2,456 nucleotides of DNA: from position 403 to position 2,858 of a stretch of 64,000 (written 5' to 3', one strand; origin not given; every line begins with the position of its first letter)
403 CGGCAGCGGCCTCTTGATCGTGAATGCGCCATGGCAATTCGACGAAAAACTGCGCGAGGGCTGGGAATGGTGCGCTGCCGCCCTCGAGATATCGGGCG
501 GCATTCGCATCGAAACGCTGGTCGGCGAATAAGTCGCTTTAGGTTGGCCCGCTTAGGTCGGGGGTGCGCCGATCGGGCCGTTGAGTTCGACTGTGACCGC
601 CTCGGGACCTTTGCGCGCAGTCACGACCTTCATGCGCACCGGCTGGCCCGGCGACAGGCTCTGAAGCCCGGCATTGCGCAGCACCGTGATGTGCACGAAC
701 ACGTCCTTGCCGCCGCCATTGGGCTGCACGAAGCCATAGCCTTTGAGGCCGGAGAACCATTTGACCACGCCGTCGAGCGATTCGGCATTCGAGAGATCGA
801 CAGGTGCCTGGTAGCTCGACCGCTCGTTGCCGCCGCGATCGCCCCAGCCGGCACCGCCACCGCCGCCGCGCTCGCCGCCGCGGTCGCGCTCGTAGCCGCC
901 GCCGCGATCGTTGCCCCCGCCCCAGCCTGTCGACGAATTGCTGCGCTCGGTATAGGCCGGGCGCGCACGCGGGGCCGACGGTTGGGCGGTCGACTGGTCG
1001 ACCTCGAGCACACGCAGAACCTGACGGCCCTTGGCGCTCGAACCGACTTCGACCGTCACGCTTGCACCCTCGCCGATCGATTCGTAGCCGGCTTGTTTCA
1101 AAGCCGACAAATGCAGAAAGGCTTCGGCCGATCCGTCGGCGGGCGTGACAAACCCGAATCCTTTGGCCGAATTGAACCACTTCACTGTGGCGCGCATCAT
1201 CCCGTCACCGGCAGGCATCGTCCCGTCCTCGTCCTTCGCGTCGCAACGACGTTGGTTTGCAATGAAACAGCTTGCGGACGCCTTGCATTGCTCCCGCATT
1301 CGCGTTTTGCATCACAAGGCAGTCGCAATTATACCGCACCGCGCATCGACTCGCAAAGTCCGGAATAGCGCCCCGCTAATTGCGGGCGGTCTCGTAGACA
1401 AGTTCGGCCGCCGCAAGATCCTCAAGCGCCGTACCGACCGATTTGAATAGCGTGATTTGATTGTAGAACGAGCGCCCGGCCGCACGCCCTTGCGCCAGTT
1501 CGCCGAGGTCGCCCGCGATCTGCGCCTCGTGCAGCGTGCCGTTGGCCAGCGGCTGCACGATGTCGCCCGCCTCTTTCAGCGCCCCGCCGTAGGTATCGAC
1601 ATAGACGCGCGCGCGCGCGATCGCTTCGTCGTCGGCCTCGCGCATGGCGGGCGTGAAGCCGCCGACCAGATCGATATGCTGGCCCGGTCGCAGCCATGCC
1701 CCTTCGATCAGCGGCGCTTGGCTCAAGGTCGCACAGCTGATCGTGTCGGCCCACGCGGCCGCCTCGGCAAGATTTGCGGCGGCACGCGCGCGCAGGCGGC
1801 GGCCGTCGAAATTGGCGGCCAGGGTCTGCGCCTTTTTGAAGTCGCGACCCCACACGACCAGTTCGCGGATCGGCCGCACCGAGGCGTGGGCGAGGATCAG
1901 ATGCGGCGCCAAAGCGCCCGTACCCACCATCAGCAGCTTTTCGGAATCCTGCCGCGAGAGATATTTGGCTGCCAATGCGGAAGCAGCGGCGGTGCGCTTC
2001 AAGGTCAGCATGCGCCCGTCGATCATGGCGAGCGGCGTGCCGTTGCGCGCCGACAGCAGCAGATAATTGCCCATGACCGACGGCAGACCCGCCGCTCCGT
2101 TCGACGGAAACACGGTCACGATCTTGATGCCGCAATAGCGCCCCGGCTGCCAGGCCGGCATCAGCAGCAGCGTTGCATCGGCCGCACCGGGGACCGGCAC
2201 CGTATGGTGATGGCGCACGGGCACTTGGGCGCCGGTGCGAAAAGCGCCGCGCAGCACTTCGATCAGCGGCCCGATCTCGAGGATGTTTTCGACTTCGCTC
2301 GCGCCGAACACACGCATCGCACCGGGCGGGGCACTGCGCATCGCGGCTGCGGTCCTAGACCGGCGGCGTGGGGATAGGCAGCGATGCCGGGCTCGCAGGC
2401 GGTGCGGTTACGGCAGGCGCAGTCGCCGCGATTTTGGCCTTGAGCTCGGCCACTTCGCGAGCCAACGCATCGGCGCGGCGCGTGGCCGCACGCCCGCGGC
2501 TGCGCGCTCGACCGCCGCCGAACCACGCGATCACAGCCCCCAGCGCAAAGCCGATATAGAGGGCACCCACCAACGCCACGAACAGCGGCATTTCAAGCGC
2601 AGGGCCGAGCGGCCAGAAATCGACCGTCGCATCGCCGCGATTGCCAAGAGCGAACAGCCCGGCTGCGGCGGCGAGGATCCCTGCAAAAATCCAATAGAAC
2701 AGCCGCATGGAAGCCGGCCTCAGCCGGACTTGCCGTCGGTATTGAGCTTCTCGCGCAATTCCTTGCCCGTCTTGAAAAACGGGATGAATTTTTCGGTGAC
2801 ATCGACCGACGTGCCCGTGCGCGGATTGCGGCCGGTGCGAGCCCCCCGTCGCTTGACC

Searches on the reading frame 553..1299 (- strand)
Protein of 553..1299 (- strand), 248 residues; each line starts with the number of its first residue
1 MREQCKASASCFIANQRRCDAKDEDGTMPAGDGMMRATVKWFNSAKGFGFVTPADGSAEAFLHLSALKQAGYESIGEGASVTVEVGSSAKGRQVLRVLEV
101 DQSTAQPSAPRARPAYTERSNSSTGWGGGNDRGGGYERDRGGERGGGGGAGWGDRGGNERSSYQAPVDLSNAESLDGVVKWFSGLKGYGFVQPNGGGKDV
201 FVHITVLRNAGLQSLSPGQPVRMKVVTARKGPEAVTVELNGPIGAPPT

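Call 45: find_encoding_contigs(protein=window:553-1299:-, flank=10000, max_places=2)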
Protein window:553-1299:- (248 aa): no gene with exactly this product is on record in the collection.

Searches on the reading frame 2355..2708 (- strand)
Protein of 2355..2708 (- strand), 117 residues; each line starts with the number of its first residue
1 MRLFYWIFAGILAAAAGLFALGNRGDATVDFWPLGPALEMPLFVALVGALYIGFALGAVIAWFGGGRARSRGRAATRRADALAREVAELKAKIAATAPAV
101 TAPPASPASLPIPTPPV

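Call 58: find_encoding_contigs(protein=window:2355-2708:-, flank=10000, max_places=2)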
Protein window:2355-2708:- (117 aa): 22 contigs read that carry it; 2 places shown.
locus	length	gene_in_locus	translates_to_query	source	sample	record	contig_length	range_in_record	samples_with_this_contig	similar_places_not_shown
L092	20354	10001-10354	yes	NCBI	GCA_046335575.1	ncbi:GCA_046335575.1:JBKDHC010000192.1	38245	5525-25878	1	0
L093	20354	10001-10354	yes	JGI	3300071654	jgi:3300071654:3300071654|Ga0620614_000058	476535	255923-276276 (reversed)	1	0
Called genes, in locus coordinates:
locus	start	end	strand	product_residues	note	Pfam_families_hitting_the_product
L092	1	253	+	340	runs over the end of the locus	PF03448:MgtE_N (faint), PF14842:FliG_N, PF14841:FliG_M, PF01706:FliG_C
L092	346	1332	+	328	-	PF01370:Epimerase, PF05368:NmrA, PF01073:3Beta_HSD, PF07993:NAD_binding_4 (faint), PF13460:NAD_binding_10, PF16363:GDP_Man_Dehyd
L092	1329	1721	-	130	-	PF05239:PRC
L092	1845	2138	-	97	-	-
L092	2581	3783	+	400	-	-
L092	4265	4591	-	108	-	PF09538:FYDLN_acid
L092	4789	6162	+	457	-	PF00275:EPSP_synthase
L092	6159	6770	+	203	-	PF00406:ADK (faint), PF02224:Cytidylate_kin, PF13189:Cytidylate_kin2 (weak), PF13207:AAA_17 (weak)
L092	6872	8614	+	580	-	PF00575:S1 (weak), PF13509:S1_2 (faint), PF00575:S1, PF23459:S1_RRP5 (weak), PF00575:S1, PF21710:Spt6_S1 (weak), PF00575:S1, PF23459:S1_RRP5 (weak), +2 more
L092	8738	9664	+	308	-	PF01343:Peptidase_S49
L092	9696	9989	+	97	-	PF00216:Bac_DNA_binding, PF18291:HU-HIG (weak)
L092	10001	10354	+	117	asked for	PF06305:LapA_dom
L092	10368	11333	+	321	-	PF02423:OCD_Mu_crystall, PF01488:Shikimate_DH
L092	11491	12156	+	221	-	PF00313:CSD, PF08206:OB_RNB (faint), PF00313:CSD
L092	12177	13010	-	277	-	PF04378:RsmJ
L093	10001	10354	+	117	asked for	PF06305:LapA_dom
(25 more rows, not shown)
